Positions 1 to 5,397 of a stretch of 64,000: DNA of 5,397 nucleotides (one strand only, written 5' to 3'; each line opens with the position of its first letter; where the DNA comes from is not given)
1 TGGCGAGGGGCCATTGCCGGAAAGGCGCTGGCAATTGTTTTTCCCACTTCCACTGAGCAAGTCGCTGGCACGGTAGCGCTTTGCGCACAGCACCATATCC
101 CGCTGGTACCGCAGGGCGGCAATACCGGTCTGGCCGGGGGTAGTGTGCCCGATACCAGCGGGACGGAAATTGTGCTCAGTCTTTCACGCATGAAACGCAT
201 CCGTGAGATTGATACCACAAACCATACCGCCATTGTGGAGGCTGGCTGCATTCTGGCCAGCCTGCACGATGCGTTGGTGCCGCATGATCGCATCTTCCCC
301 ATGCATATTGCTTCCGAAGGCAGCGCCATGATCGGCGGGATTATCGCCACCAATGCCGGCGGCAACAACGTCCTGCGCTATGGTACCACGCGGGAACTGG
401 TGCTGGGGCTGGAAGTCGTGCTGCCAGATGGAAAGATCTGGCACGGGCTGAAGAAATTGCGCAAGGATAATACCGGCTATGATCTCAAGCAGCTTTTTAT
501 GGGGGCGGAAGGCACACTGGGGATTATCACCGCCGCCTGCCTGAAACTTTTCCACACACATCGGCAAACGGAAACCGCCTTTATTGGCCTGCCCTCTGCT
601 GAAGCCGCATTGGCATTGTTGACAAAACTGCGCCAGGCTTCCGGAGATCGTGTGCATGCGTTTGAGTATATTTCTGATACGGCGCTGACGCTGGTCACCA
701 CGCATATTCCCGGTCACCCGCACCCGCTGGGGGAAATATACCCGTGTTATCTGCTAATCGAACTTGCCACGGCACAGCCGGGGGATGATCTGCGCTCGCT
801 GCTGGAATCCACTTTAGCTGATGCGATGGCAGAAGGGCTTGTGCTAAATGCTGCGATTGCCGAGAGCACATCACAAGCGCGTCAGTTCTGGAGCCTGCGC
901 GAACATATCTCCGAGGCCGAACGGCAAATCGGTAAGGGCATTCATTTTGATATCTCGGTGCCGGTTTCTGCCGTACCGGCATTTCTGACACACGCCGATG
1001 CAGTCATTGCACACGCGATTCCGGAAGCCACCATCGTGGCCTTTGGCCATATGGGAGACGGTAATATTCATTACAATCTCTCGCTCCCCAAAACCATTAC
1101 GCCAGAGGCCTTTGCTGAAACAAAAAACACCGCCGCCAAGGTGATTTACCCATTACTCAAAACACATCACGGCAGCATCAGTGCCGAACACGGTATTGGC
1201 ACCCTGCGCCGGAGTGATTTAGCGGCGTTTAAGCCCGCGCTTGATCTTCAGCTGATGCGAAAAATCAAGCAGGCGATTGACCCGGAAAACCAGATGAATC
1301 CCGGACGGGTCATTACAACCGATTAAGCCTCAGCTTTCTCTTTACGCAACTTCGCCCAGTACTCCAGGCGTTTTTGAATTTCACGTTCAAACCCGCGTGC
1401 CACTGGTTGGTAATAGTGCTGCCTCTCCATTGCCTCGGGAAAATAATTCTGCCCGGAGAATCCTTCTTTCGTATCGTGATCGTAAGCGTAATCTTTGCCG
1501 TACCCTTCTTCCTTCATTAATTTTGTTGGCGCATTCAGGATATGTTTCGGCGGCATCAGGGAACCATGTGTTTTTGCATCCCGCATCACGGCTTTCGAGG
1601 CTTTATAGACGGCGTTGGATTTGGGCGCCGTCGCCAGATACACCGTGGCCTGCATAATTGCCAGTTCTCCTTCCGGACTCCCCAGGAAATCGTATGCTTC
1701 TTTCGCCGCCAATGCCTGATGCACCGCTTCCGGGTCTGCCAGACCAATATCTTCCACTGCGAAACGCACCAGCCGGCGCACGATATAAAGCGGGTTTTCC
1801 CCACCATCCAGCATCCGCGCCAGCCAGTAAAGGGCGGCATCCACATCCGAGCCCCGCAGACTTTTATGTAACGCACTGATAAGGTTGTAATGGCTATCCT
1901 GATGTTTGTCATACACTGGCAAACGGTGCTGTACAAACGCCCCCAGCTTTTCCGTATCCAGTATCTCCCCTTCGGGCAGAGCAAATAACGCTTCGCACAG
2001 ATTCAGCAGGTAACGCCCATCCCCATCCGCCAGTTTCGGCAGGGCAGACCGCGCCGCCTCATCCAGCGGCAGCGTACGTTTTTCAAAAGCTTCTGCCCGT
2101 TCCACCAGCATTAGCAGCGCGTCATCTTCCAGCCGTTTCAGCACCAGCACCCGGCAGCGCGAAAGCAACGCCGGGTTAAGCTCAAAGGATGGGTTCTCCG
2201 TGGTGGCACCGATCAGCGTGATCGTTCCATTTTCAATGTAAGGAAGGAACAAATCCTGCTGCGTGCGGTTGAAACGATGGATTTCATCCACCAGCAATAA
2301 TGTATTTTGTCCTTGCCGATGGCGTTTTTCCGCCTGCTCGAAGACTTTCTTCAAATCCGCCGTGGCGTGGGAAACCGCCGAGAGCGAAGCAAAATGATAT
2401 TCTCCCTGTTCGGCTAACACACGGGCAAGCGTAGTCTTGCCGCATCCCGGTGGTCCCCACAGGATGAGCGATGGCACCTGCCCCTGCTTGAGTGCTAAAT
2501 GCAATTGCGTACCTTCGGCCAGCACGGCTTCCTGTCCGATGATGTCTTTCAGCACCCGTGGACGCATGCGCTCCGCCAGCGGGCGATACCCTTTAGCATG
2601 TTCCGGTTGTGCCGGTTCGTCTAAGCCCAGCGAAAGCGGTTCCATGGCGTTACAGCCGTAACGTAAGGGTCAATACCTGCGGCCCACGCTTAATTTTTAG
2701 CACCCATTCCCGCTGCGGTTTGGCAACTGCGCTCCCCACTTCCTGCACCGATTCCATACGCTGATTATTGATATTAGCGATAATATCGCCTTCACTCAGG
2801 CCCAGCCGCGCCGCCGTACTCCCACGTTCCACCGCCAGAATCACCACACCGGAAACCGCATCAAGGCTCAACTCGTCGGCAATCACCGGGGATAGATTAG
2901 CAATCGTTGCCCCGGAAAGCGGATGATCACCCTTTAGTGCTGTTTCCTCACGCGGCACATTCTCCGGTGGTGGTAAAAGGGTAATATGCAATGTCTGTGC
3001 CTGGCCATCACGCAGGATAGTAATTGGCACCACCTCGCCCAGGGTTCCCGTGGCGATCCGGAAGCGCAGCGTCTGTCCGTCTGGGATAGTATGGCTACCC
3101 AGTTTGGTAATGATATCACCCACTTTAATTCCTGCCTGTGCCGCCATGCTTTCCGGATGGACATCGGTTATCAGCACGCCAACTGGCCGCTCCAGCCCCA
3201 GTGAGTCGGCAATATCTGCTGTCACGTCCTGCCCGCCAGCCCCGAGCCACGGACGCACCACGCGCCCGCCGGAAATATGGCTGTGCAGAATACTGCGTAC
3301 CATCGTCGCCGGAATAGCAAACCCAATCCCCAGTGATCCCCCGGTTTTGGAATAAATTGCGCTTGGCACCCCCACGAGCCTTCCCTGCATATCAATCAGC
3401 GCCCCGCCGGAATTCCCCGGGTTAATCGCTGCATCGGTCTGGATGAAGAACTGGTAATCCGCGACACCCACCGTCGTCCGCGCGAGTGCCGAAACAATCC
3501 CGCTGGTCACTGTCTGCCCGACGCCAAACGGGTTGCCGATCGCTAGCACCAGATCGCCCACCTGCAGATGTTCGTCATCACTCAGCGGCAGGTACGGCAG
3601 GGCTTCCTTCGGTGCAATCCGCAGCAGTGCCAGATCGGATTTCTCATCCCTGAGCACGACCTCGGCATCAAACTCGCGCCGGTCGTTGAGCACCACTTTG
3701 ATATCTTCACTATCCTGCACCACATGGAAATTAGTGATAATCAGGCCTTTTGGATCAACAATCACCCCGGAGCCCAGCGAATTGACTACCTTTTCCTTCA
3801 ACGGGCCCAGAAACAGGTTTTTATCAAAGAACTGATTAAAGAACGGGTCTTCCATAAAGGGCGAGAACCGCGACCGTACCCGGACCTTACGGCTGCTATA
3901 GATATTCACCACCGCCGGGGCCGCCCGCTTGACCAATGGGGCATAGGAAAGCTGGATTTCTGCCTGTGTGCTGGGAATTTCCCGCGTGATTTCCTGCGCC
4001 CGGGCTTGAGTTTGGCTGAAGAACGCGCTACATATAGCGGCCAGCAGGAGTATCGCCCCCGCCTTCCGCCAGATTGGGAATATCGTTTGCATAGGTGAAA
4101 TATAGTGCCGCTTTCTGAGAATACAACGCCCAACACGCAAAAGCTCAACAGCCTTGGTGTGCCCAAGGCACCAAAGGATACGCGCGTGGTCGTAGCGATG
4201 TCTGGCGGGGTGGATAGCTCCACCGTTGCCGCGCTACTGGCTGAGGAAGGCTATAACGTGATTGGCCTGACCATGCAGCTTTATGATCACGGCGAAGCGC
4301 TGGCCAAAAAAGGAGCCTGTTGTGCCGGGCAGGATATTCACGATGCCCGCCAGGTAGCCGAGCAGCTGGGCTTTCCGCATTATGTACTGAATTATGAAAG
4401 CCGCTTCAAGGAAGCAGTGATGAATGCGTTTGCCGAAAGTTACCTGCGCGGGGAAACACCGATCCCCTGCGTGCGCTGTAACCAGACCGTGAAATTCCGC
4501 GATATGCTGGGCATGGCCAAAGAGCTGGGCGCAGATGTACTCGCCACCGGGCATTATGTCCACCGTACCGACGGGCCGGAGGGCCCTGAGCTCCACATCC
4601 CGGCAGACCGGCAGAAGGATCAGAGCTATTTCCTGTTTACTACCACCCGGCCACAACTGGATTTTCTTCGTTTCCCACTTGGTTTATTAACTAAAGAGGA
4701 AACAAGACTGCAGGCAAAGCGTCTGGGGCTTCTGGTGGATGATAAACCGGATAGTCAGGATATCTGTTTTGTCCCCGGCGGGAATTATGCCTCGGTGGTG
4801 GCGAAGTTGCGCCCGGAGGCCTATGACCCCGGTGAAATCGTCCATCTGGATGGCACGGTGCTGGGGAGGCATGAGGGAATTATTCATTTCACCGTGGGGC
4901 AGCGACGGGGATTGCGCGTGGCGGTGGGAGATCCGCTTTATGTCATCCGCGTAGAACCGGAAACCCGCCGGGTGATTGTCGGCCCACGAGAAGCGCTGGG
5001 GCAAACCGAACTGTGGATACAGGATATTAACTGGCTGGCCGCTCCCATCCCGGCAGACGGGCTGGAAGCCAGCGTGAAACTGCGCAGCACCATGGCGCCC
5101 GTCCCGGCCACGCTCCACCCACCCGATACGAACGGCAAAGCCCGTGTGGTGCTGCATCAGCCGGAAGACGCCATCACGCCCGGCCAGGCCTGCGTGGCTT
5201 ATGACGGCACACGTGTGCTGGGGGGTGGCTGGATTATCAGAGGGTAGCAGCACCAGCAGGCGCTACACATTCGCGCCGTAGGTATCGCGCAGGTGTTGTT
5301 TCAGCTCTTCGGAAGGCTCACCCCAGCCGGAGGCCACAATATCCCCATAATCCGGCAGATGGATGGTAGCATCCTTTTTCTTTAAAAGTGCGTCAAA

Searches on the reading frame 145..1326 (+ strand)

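Call 10: search_protein_families(library=pfam, proteins=[window:145-1326:+], max_evalue=0.001)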
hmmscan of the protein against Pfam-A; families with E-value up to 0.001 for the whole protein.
window:145-1326:+ (393 aa): 2 families
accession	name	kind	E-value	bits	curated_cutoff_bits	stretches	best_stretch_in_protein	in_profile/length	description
PF02913.24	FAD-oxidase_C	-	1.1e-42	146.9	21.2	1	139-389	2-248/248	FAD linked oxidases, C-terminal domain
PF01565.28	FAD_binding_4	-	7.3e-27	94.2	26.4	1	7-100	44-137/139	FAD binding domain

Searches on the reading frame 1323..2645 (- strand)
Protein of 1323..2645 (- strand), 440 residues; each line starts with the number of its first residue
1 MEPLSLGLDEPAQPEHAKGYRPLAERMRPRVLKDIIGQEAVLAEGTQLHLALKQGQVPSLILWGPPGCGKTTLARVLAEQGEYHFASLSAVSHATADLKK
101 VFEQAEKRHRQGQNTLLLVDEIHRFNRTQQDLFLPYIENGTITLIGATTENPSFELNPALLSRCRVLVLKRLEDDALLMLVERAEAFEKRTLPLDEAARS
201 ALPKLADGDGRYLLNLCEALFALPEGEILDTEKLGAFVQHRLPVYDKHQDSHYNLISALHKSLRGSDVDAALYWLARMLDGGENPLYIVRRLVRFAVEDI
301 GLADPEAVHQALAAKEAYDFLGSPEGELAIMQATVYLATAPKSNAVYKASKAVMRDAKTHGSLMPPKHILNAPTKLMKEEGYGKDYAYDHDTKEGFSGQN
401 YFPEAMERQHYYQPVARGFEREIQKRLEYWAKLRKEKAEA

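Call 10: search_protein_families(library=pfam, proteins=[window:1323-2645:-], max_evalue=0.001)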
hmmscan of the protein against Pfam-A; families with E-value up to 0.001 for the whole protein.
window:1323-2645:- (440 aa): 16 families
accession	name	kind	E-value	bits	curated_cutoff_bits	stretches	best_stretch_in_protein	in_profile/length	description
PF12002.13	MgsA_C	-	9.2e-67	224.5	27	1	265-430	1-166/167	MgsA AAA+ ATPase C terminal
PF16193.11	AAA_assoc_2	-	6.9e-20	71.5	34.3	1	189-264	2-81/81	AAA C-terminal domain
PF00004.35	AAA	-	7.1e-17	62.5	21.2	1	60-169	1-128/131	ATPase family associated with various cellular activities (AAA)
PF05496.18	RuvB_N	-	5.7e-13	49.4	27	1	27-145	1-116/159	Holliday junction DNA helicase RuvB P-loop domain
PF13191.12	AAA_16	-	2.6e-07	31.7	32.6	1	37-211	4-161/167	AAA ATPase domain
PF13401.12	AAA_22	-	6.5e-06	26.9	27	0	59-81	7-29/130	AAA domain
PF13173.12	AAA_14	-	9.3e-06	26.1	27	1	59-133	4-82/129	AAA domain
PF14532.12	Sigma54_activ_2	-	1.2e-05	26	25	1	52-140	17-96/138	Sigma-54 interaction domain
PF07728.20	AAA_5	-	2.2e-05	24.9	22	1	60-148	2-101/139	AAA domain (dynein-related subfamily)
PF01078.27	Mg_chelatase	-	0.00024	21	20.3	0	33-78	3-43/207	Magnesium chelatase, subunit ChlI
PF00158.32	Sigma54_activat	-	0.00034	20.8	20.2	0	37-151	3-131/168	Sigma-54 interaction domain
PF13238.12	AAA_18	-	0.00037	21.4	29.4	1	61-89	2-25/128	AAA domain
PF20720.3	nSTAND3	-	0.00048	20.3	27.2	1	60-106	20-65/155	Novel STAND NTPase 3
PF13521.12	AAA_28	-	0.00052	20.7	27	0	61-85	3-28/164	AAA domain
PF13245.12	AAA_19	-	0.00065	20.3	25.1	0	58-78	12-32/134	AAA domain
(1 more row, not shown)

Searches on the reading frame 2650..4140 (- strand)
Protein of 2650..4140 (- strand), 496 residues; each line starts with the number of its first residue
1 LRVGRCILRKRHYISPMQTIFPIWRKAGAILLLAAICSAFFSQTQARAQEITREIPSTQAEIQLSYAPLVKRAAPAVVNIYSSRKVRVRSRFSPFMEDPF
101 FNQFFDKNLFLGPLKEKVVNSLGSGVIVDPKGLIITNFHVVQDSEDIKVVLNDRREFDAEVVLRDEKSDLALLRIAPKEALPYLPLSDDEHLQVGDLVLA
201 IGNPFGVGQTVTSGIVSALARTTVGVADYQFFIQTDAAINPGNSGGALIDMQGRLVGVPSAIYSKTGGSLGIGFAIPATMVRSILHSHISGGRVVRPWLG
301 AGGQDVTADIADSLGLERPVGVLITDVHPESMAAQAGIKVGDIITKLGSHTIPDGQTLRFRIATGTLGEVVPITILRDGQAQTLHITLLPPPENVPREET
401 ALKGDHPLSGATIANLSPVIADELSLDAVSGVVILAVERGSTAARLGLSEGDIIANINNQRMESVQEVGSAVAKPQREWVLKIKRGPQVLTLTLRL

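Call 10: search_protein_families(library=pfam, proteins=[window:2650-4140:-], max_evalue=0.001)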
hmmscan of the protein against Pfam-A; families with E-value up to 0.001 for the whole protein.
window:2650-4140:- (496 aa): 7 families
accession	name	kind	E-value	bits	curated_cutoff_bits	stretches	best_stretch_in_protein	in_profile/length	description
PF13365.12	Trypsin_2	-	4.1e-35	122.1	27.6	1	123-258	1-144/144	Trypsin-like peptidase domain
PF13180.12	PDZ_2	-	5.3e-20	71.9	27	2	315-388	12-80/80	PDZ domain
PF17820.7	PDZ_6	-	1.1e-19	70.3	27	2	324-377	2-54/54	PDZ domain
PF00089.32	Trypsin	-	2.2e-18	67.3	20.6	1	123-283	27-218/220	Trypsin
PF00595.29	PDZ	-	1.9e-15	57.4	23.2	2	320-375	25-80/81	PDZ domain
PF10459.15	Peptidase_S46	-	0.00029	20.1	22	0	118-143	42-69/698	Peptidase S46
PF12812.13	PDZ_1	-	0.00082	19.8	28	0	409-471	11-71/78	PDZ-like domain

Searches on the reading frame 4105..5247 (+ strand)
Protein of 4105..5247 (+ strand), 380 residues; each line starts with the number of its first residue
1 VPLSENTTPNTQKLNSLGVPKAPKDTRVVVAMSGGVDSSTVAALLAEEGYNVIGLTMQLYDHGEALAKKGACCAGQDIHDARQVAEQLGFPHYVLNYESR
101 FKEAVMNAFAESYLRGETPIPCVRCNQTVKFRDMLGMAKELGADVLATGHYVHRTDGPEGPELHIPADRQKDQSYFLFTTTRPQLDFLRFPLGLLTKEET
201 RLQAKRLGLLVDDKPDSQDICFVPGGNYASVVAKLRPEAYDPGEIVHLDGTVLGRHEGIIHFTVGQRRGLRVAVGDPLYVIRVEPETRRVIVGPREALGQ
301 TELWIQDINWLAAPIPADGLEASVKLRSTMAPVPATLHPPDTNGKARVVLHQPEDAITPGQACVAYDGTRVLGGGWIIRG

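Call 10: search_protein_families(library=pfam, proteins=[window:4105-5247:+], max_evalue=0.001)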
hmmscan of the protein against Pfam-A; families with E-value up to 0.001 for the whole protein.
window:4105-5247:+ (380 aa): 7 families
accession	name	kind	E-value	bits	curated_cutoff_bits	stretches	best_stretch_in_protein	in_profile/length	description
PF03054.22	tRNA_Me_trans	-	1.6e-71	240.6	20.6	1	27-224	2-201/202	tRNA methyl transferase HUP domain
PF20258.4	tRNA_Me_trans_C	-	5.3e-19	68.8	20.6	1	301-377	2-77/77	Aminomethyltransferase beta-barrel domain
PF20259.3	tRNA_Me_trans_M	-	5e-17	61.6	27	1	239-293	11-65/66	tRNA methyl transferase PRC-barrel domain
PF00733.27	Asn_synthase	-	2.3e-07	31.2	21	1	25-100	17-82/354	Asparagine synthase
PF06508.19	QueC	-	4.7e-05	23.4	22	1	28-62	2-35/210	Queuosine biosynthesis protein QueC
PF02540.23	NAD_synthase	-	0.0001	22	21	1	26-99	19-83/242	NAD synthase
PF00764.25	Arginosuc_synth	-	0.0007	20.1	27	0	27-68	1-43/162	Arginosuccinate synthase N-terminal HUP domain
